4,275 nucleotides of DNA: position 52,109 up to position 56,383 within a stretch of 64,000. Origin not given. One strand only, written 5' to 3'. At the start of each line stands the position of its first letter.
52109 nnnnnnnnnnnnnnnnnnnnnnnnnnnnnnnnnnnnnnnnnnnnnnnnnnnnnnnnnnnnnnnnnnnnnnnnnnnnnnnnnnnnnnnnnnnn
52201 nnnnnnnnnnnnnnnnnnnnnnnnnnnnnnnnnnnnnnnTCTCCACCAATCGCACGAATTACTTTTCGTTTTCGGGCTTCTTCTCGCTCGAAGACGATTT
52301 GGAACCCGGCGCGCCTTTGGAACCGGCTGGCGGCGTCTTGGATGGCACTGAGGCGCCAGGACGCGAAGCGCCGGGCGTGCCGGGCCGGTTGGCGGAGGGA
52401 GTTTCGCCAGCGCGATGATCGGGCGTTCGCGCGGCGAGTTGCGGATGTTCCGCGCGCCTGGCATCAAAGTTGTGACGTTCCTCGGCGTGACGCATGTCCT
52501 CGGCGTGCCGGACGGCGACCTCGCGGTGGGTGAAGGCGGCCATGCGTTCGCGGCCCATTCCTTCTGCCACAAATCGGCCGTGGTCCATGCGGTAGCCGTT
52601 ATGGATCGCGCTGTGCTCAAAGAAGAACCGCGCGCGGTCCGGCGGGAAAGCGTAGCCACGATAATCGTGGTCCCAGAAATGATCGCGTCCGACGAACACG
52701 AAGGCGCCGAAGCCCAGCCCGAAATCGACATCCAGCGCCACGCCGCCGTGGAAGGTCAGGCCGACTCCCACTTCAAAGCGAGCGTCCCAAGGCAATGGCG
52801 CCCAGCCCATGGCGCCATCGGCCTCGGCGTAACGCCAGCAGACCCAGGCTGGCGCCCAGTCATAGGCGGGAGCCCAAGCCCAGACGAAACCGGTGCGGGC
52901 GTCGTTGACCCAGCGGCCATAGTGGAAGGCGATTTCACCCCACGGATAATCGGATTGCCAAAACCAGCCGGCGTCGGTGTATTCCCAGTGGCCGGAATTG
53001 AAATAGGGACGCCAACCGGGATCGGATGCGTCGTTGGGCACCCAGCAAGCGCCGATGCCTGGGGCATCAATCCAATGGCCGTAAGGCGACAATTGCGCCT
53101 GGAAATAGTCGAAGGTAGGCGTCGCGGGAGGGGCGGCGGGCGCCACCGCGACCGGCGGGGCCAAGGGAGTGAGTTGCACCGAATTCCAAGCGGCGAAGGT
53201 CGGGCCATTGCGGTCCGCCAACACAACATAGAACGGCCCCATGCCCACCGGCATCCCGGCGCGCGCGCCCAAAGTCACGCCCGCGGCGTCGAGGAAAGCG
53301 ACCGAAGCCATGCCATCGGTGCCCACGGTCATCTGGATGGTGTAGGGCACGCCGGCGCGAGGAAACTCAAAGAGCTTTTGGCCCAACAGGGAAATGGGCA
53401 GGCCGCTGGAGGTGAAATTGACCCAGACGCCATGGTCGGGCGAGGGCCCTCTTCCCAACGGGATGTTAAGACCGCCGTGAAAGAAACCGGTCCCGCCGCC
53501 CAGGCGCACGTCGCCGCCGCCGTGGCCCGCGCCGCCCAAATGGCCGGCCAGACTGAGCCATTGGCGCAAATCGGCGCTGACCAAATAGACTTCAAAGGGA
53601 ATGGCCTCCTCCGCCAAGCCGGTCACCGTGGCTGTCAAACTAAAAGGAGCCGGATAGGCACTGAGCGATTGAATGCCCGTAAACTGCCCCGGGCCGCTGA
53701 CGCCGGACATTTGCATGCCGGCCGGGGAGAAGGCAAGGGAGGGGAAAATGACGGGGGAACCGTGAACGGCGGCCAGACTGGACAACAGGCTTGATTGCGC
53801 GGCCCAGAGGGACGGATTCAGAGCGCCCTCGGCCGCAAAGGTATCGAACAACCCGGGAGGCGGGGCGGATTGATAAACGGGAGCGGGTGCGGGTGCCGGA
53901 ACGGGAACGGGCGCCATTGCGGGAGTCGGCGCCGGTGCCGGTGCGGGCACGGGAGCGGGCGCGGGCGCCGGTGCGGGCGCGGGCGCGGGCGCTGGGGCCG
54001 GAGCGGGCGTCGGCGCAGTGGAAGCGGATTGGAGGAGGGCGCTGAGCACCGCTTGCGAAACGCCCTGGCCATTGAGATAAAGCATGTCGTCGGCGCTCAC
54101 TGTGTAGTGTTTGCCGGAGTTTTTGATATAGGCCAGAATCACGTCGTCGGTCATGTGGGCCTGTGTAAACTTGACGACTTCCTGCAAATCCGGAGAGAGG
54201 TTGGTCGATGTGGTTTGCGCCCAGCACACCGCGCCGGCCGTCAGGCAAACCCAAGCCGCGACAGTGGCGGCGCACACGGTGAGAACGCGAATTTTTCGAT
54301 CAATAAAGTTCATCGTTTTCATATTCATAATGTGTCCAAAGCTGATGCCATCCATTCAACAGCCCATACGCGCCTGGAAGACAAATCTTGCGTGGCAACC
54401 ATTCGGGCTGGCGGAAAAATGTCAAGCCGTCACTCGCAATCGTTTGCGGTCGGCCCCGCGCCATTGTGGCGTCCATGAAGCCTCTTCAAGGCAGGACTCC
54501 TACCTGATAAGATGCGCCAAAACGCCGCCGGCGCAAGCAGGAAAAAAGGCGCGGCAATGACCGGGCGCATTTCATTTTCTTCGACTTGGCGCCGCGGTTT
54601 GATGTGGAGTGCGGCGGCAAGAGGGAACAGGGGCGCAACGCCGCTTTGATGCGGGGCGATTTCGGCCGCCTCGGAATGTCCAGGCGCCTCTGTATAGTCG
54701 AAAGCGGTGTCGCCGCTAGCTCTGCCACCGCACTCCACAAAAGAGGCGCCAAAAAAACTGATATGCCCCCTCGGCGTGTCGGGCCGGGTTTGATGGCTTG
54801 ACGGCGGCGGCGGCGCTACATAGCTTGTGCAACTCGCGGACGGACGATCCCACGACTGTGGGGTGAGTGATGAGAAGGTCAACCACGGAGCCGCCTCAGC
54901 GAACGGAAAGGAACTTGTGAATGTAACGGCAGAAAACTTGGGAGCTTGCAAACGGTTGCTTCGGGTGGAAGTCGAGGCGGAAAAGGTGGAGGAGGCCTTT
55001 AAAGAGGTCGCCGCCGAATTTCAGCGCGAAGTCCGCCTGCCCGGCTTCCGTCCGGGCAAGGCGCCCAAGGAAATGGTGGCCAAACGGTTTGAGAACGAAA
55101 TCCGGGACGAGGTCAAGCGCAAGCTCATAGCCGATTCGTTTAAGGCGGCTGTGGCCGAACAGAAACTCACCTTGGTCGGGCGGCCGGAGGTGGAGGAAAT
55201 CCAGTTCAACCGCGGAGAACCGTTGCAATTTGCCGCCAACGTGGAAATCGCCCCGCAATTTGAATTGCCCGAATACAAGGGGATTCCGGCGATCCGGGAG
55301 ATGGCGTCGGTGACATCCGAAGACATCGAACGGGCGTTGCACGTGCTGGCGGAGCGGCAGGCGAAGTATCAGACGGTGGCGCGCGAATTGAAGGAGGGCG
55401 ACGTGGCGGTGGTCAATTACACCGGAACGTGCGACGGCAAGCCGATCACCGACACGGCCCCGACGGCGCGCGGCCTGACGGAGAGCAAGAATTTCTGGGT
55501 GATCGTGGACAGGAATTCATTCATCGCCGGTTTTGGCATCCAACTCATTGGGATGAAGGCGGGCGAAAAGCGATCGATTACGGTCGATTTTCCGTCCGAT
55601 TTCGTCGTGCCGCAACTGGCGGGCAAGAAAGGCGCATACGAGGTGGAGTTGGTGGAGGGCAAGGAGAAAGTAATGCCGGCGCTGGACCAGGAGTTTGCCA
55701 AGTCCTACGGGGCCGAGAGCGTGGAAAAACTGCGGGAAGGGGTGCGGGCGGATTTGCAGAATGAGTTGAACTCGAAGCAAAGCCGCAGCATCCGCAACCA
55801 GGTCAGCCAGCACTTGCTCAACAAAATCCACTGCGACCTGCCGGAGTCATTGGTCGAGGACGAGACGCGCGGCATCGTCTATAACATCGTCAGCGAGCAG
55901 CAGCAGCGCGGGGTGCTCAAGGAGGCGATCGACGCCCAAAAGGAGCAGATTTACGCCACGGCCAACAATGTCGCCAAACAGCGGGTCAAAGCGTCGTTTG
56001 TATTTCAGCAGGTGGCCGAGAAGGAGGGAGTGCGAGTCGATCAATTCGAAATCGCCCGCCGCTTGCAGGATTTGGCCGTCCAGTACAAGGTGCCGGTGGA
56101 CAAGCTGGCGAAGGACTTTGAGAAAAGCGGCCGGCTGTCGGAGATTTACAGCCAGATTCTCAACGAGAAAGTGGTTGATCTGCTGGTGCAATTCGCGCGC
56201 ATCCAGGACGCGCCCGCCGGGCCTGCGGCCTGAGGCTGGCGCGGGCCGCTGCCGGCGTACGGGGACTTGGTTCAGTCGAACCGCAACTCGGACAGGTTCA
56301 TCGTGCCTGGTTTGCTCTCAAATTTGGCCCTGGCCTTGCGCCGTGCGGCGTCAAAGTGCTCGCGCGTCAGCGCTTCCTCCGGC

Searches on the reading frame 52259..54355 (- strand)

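Call 59: search_protein_families(library=pfam, proteins=[window:52259-54355:-], max_evalue=0.00001)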
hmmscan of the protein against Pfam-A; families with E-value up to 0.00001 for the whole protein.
window:52259-54355:- (698 aa): 1 family
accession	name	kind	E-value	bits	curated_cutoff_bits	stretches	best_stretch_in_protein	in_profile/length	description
PF20245.3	DUF6600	-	1.8e-26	92.6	27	1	420-524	2-101/102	Family of unknown function (DUF6600)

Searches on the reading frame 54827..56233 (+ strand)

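Call 59: search_protein_families(library=pfam, proteins=[window:54827-56233:+], max_evalue=0.00001)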
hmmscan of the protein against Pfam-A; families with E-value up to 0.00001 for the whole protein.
window:54827-56233:+ (468 aa): 3 families
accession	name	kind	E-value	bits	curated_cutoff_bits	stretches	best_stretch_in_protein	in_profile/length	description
PF05697.18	Trigger_N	-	5.8e-37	127.6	22.2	1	32-172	2-142/144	Bacterial trigger factor protein (TF)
PF05698.19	Trigger_C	-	1.2e-25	90.9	22.7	1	298-454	1-161/162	Bacterial trigger factor protein (TF) C-terminus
PF00254.34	FKBP_C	-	2e-11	44.5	21.1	1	186-275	3-93/94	FKBP-type peptidyl-prolyl cis-trans isomerase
